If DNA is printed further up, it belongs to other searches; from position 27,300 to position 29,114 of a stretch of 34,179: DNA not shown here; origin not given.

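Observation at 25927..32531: Operon of three translationally coupled paralogous secreted proteins of unknown family, followed by a LytS-type kinase and a LytTR regulator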

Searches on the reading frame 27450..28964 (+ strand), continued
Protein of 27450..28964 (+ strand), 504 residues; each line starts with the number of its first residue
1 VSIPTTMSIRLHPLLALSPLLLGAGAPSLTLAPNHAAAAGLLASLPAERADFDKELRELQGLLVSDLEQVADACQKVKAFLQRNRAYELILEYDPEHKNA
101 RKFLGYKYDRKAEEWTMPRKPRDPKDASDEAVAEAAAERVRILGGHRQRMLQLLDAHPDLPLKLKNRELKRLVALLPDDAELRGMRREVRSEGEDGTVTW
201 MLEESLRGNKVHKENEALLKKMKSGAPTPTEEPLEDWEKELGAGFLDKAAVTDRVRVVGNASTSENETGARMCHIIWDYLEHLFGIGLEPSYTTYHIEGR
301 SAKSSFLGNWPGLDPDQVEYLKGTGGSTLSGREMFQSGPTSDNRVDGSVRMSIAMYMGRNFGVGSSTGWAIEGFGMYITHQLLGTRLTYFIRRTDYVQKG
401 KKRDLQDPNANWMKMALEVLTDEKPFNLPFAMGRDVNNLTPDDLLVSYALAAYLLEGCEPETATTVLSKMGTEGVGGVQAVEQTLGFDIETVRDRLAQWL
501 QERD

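Call 42: find_related_loci(query=A2, collection=genome_contigs, flank=8000)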
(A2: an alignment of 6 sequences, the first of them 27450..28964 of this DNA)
Query A2 (504 aa) in genome_contigs; peptide patterns used: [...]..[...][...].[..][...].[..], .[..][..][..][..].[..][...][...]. (x = any residue, [..] = any of these).
96 stretches matched a pattern; 8 encode a relative of the query (tblastn E <= 1e-3); 8 distinct loci.
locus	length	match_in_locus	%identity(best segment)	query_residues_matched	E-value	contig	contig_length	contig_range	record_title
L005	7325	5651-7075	40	27-502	2e-109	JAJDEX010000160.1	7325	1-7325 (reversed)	MAG: Planctomycetota bacterium isolate OFTM161 OFTM161_159, whole genome shotgun sequence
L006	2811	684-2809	85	40-502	2e-103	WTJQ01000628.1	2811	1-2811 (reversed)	MAG: Planctomycetota bacterium isolate PL36330bin_18 NODE_24283_length_2811_cov_4.593251, whole genome shotgun sequence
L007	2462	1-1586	40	49-504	1e-97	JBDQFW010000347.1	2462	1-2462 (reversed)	MAG: Planctomycetota bacterium isolate SFB_27D_18Oct17_20_17 NODE_347_length_2462_cov_3.597484, whole genome shotgun seq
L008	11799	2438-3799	37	53-502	2e-82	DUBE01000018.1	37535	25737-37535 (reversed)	MAG TPA_asm: Planctomycetota bacterium isolate UWMA-0294 NODE_1527_length_37535_cov_0.230126, whole genome shotgun seque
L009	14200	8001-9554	29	1-502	7e-64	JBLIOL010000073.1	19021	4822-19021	MAG: Planctomycetota bacterium isolate 3300053785_16 Ga0535658_0006713, whole genome shotgun sequence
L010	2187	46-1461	31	51-502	1e-63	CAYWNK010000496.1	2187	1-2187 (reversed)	MAG TPA_asm: uncultured Planctomycetaceae bacterium isolate binchicken_co366_43 genome assembly, contig: NODE_63745_leng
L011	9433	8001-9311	29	63-503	7e-43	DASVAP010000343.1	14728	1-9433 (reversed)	MAG TPA_asm: Planctomycetota bacterium isolate SMAG_U1956 k141_158009, whole genome shotgun sequence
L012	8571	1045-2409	27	47-502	3e-39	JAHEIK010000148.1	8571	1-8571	MAG: Planctomycetota bacterium isolate Ww498 NODE_23344_length_8571_cov_2.559290, whole genome shotgun sequence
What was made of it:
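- All eight loci from the species-genome collection are Planctomycetota MAGs (call 42).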

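Call 50: list_cluster_members(proteins=[P0004, P0005, P0006, P0007, P0008, P0010, P0014, P0020, P0054, P0144])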
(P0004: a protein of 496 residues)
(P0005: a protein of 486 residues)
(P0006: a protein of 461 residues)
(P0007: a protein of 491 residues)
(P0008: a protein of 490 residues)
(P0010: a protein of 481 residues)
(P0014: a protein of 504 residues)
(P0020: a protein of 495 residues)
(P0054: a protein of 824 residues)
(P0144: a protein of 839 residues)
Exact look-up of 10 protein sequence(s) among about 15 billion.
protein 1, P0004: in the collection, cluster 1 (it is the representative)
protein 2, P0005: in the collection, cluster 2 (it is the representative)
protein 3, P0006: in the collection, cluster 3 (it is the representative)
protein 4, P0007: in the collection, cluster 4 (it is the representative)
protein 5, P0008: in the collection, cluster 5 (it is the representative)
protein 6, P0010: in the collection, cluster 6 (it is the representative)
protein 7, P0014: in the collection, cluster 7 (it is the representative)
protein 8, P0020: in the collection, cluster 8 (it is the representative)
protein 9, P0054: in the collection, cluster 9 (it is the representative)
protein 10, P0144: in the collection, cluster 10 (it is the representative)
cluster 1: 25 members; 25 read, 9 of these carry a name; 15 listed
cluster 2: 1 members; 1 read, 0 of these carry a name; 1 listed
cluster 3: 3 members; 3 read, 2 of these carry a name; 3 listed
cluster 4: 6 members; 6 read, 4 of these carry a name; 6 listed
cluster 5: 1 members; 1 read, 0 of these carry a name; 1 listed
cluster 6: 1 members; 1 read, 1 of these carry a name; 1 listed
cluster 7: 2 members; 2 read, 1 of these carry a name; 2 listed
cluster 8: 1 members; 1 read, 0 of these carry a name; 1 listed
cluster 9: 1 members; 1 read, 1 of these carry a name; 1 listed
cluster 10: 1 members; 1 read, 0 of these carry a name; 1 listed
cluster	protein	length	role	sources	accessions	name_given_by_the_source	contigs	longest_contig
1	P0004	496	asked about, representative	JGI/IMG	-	-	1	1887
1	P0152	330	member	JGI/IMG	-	hypothetical protein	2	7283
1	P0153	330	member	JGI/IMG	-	hypothetical protein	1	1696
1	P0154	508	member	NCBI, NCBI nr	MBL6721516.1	MAG: hypothetical protein ISQ08_08890 [Planctomycetes bacterium] | hypothetical protein [Planctomycetota bacterium]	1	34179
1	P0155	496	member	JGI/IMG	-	hypothetical protein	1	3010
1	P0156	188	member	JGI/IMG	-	hypothetical protein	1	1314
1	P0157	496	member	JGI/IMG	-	hypothetical protein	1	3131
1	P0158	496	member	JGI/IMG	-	hypothetical protein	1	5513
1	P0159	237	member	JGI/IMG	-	hypothetical protein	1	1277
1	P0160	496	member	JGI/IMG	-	hypothetical protein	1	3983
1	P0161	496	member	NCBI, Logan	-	-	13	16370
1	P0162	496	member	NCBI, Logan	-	-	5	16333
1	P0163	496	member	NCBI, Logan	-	-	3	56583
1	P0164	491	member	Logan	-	-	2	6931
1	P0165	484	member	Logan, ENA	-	-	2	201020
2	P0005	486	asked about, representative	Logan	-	-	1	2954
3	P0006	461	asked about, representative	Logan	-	-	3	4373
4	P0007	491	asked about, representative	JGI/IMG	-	hypothetical protein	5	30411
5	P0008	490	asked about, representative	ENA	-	-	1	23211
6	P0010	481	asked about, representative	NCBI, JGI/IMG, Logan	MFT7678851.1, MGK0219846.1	MAG: hypothetical protein ACI8QC_002848 [Planctomycetota bacterium] | hypothetical protein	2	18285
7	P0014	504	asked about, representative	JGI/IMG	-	hypothetical protein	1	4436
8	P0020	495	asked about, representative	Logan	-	-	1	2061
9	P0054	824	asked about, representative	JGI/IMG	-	hypothetical protein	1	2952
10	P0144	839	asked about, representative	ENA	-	-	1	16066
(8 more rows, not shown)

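Call 54: predict_structure(alignment_id=A3)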
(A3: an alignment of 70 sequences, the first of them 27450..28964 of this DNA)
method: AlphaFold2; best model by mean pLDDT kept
length: 504 residues; sequences in the alignment: 70
mean_pLDDT: 91.4   pTM: 0.86
mean pLDDT of the five models: 91.4, 91.2, 90.7, 90.5, 90.4
residues with pLDDT >= 90: 424; 70-90: 26; 50-70: 28; < 50: 26
segments of 3 or more residues with pLDDT < 50: 1-14, 23-31
pLDDT, mean of each block of 10 residues (from residue 1): 43 49 48 55 72 97 98 98 98 97 96 92 95 97 98 96 93 97 97 95 97 98 98 97 92 98 97 98 94 97 98 97 95 96 98 97 97 98 94 68 83 97 97 96 97 98 98 98 95 97 90
secondary structure, 60 per line:
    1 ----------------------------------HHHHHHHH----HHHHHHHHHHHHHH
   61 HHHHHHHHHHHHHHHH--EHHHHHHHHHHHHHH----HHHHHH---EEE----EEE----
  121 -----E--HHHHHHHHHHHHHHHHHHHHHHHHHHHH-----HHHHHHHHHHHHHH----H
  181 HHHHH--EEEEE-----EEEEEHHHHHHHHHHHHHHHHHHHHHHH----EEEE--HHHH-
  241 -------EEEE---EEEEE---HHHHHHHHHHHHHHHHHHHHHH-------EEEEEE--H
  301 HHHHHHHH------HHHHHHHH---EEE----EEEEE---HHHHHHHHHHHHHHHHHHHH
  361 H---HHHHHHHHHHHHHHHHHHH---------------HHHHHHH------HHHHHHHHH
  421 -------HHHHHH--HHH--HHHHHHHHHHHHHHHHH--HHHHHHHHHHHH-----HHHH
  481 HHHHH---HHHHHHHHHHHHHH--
elements in order: H35-42 H47-76 H80-93 H98-103 E107-109 E114-116 H129-156 H162-175 H180-185 E188-192 E198-202 H203-225 E230-233 H236-239 E248-251 E255-259 H263-284 E292-297 H300-308 H315-322 E326-328 E333-337 H341-361 H365-383 H399-405 H412-420 H428-433 H441-457 H460-471 H477-485 H489-502
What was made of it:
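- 27450..28964 (+): Paralog 2 (B1-type), 504 aa. An alternative start ATG at 27468 gives 498 aa. AlphaFold model with pLDDT 91.4 and pTM 0.86 (call 54).
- On Sec-exported proteins: This region has low model confidence (call 54).
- The model has pLDDT 91.4 and pTM 0.86 (call 54).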

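Call 61: find_encoding_contigs(protein=P0008, flank=10000, max_places=2)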
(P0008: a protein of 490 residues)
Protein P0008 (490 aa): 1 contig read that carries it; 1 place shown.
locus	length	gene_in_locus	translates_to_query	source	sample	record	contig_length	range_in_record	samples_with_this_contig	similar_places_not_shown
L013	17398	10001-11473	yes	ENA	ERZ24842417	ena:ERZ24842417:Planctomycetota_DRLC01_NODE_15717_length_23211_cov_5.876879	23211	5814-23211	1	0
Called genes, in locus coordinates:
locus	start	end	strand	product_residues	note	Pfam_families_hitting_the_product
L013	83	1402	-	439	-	-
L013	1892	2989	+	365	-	-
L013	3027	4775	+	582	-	PF00474:SSF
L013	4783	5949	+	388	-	PF02638:GHL10, PF13200:DUF4015 (weak)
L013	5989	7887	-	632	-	PF02985:HEAT (faint), PF13646:HEAT_2, PF13768:VWA_3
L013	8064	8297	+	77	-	PF04359:DUF493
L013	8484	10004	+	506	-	-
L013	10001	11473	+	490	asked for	-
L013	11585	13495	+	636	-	PF07719:TPR_2 (weak), PF13424:TPR_12 (weak), PF13432:TPR_16 (weak), PF13432:TPR_16, PF14559:TPR_19, PF13414:TPR_11 (weak), PF14559:TPR_19, PF13432:TPR_16 (weak), +11 more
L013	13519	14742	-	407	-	PF01139:RtcB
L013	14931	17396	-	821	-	?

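Call 62: find_encoding_contigs(protein=P0010, flank=10000, max_places=2)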
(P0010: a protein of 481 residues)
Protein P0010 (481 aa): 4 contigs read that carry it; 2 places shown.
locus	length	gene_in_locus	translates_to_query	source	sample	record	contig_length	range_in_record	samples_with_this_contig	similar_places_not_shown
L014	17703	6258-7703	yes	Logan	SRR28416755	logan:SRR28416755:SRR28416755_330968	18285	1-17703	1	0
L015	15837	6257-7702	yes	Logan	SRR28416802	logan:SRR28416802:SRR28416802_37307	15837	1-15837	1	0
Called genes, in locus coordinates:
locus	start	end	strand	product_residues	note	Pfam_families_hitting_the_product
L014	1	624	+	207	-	?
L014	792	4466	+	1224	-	PF02012:BNR (faint), PF15902:Sortilin-Vps10, PF13180:PDZ_2, PF13860:FlgD_ig (faint), PF15902:Sortilin-Vps10 (weak)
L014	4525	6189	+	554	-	PF25174:Beta-prop_THOC3 (faint)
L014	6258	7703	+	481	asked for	-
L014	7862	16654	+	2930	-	PF12895:ANAPC3 (faint), PF13428:TPR_14 (faint), PF21033:RMD1-3 (faint), PF00515:TPR_1 (faint), PF14559:TPR_19, PF13432:TPR_16 (weak), PF13371:TPR_9 (weak), PF14561:TPR_20 (weak), +11 more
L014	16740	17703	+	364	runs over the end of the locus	-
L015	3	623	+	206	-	?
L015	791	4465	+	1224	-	PF02012:BNR (faint), PF15902:Sortilin-Vps10, PF13180:PDZ_2, PF13860:FlgD_ig (faint), PF15902:Sortilin-Vps10 (weak)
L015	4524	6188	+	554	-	PF25174:Beta-prop_THOC3 (faint)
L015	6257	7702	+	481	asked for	-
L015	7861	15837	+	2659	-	?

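Call 63: find_encoding_contigs(protein=P0007, flank=10000, max_places=2)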
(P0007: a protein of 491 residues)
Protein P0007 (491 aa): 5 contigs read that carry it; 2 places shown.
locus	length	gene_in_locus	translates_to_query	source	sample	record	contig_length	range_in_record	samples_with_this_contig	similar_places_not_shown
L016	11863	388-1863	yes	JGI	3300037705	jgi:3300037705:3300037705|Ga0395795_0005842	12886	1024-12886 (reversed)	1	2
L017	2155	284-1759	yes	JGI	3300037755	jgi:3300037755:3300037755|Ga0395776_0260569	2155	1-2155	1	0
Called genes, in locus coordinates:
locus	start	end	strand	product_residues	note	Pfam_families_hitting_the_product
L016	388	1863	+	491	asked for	-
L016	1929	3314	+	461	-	-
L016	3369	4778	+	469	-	PF06580:His_kinase, PF02518:HATPase_c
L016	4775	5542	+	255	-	PF00072:Response_reg, PF04397:LytTR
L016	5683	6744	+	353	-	-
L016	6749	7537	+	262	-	-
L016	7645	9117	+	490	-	-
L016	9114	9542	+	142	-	PF14464:Prok-JAB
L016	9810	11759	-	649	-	PF02225:PA (weak), PF04389:Peptidase_M28, PF00595:PDZ (weak), PF13180:PDZ_2, PF17820:PDZ_6 (weak)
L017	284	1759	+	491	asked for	-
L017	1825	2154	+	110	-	?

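Call 76: search_protein_families(library=pfam, proteins=[L001:2037-2876:+, L009:8682-9563:+, L011:8469-9314:+, L012:1567-2415:+, L013:10628-11470:+, L014:6867-7700:+, L016:2475-3311:+], max_evalue=10)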
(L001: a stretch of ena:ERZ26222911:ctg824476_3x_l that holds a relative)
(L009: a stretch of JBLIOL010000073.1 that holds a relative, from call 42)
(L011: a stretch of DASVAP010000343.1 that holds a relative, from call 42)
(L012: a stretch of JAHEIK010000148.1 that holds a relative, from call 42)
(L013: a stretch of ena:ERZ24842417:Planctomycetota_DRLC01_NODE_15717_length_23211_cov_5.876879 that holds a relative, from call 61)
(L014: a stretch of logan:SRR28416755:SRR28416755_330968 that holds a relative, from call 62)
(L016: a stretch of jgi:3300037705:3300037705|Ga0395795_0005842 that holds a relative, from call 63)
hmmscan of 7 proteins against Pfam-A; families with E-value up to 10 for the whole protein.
L001:2037-2876:+ (280 aa): 1 family
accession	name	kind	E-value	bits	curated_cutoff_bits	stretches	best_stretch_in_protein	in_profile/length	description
PF13485.12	Peptidase_MA_2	-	0.087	13.1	32.4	1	223-275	147-199/201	Peptidase MA superfamily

L009:8682-9563:+ (294 aa): 1 family
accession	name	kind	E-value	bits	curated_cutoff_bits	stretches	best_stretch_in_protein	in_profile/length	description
PF14403.11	CP_ATPgrasp_2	-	0.22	10.8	32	1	220-263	174-216/374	Circularly permuted ATP-grasp type 2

L011:8469-9314:+ (282 aa): 0 families

L012:1567-2415:+ (283 aa): 0 families

L013:10628-11470:+ (281 aa): 1 family
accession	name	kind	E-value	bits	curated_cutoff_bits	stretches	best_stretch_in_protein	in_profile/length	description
PF05299.18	Peptidase_M61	-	0.11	13.4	22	1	139-194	35-88/118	M61 glycyl aminopeptidase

L014:6867-7700:+ (278 aa): 0 families

L016:2475-3311:+ (279 aa): 0 families

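Call 81: find_related_loci(query=A2, collection=metagenome_contigs, flank=7000)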
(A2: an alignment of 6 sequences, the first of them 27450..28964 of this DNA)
Query A2 (504 aa) in metagenome_contigs; peptide patterns used: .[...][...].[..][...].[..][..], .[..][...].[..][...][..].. (x = any residue, [..] = any of these).
529 stretches matched a pattern; 4 encode a relative of the query (tblastn E <= 1e-3); 4 distinct loci.
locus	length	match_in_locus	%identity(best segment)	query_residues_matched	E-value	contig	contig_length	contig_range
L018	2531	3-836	99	227-504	0e+0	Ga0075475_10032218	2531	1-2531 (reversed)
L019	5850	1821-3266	32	22-502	1e-71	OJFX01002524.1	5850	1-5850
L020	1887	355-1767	32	43-502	6e-73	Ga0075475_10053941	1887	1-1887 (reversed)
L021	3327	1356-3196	29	52-502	3e-64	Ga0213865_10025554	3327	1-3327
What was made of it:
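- Tried and rejected: The metagenome scan gave only 4 loci (call 81).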

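Call 82: list_cluster_members(proteins=[P0012, P0016, P0017, P0021, P0025, P0034, P0045, P0060, P0090, P0120])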
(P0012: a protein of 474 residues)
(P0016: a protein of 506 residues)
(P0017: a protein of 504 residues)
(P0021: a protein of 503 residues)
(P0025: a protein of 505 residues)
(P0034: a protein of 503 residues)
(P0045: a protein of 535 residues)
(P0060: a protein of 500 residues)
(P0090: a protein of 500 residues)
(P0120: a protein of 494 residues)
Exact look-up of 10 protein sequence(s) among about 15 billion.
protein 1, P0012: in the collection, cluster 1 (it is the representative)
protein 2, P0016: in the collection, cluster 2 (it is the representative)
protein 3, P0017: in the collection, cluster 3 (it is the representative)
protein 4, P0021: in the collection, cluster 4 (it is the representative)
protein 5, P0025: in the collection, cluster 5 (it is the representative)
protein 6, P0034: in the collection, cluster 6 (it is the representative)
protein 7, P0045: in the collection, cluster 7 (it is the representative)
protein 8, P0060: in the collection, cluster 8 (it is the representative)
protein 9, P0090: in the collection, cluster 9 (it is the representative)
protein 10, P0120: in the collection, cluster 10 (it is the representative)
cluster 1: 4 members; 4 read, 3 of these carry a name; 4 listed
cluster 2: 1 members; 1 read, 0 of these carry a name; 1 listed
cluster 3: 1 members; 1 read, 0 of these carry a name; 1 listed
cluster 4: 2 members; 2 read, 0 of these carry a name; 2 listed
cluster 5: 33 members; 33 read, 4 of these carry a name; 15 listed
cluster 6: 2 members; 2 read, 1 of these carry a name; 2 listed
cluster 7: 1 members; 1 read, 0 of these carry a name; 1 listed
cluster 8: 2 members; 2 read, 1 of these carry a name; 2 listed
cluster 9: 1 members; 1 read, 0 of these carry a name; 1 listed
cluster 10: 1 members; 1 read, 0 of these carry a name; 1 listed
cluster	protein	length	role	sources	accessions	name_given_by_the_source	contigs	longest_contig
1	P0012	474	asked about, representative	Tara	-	strand:+ start:6441 stop:7865 length:1425 start_codon:yes stop_codon:yes ...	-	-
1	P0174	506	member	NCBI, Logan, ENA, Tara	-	strand:- start:2428 stop:3948 length:1521 start_codon:yes stop_codon:yes ...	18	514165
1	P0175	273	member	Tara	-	strand:+ start:7603 stop:8424 length:822 start_codon:yes stop_codon:yes gene_type:complete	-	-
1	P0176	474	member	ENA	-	-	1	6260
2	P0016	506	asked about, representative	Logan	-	-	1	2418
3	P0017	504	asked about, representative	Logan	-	-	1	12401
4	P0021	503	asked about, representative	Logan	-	-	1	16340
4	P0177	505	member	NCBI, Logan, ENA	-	-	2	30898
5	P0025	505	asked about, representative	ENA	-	-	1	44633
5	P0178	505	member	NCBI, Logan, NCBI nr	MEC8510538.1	MAG: hypothetical protein VX015_00205 [Planctomycetota bacterium] | hypothetical protein [Planctomycetota bacterium]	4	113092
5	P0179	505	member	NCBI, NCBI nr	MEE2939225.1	MAG: hypothetical protein VX460_02450 [Planctomycetota bacterium] | hypothetical protein [Planctomycetota bacterium]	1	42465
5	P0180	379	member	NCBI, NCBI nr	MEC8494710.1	MAG: hypothetical protein VXZ39_07300, partial [Planctomycetota bacterium] | hypothetical protein [Planctomycetota bacterium]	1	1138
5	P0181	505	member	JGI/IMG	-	hypothetical protein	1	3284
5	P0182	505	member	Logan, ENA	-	-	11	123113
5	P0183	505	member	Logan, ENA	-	-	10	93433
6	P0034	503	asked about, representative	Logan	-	-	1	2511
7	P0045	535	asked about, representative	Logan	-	-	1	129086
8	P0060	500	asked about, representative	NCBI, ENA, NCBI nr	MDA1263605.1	MAG: hypothetical protein O2816_00840 [Planctomycetota bacterium] | hypothetical protein [Planctomycetota bacterium]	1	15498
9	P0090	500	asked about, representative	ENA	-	-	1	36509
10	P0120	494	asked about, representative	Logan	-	-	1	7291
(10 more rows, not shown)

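Call 83: find_encoding_contigs(protein=P0174, flank=9000, max_places=1)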
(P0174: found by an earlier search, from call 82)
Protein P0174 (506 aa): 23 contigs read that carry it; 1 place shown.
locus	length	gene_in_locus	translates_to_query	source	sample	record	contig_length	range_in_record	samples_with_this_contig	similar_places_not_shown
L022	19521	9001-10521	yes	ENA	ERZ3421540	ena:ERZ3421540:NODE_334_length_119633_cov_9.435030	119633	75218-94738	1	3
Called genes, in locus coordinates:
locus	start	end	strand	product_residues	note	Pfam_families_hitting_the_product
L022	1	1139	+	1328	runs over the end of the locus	PF23500:DUF7133, PF13646:HEAT_2 (faint), PF08305:NPCBM, PF00034:Cytochrom_C (faint), PF06439:3keto-disac_hyd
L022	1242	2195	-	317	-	PF24827:AstE_AspA_cat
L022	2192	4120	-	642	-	PF04107:GCS2, PF00571:CBS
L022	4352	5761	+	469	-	PF13646:HEAT_2 (faint)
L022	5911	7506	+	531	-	-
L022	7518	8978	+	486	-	-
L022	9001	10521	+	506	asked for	-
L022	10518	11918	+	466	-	PF06580:His_kinase, PF02518:HATPase_c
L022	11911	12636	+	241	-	PF00072:Response_reg, PF04397:LytTR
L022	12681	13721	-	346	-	-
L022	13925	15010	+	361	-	-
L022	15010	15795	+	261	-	-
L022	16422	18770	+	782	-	PF01433:Peptidase_M1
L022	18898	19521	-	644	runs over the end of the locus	PF02225:PA (weak), PF04389:Peptidase_M28, PF13180:PDZ_2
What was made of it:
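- In L022 the kinase gene call overlaps the last family gene by 4 nt (call 83).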

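Call 84: find_encoding_contigs(protein=P0025, flank=9000, max_places=1)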
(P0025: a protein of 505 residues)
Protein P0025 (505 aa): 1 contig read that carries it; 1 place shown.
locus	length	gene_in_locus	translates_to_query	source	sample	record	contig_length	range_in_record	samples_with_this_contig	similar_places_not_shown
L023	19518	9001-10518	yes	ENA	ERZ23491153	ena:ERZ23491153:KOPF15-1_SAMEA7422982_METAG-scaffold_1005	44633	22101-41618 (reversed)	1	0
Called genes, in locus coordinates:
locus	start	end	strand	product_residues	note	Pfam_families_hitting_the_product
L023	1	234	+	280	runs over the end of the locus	-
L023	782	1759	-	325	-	PF02469:Fasciclin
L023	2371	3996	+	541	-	PF00515:TPR_1 (faint), PF07719:TPR_2 (faint), PF13181:TPR_8 (faint), PF13428:TPR_14 (faint), PF13371:TPR_9 (weak), PF13432:TPR_16 (weak), PF00685:Sulfotransfer_1, PF13469:Sulfotransfer_3, +3 more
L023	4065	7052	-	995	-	PF25852:DUF6242_C (faint), PF14870:PSII_BNR (faint), PF02012:BNR (faint), PF15899:BNR_6 (faint), PF15902:Sortilin-Vps10, PF17820:PDZ_6 (weak), PF15902:Sortilin-Vps10 (weak)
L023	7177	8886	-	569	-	PF04389:Peptidase_M28, PF01546:Peptidase_M20 (weak)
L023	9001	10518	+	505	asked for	-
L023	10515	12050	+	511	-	-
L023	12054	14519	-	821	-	PF08447:PAS_3, PF00512:HisKA, PF02518:HATPase_c, PF00072:Response_reg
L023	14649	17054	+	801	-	-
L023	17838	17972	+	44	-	-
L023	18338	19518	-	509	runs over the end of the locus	-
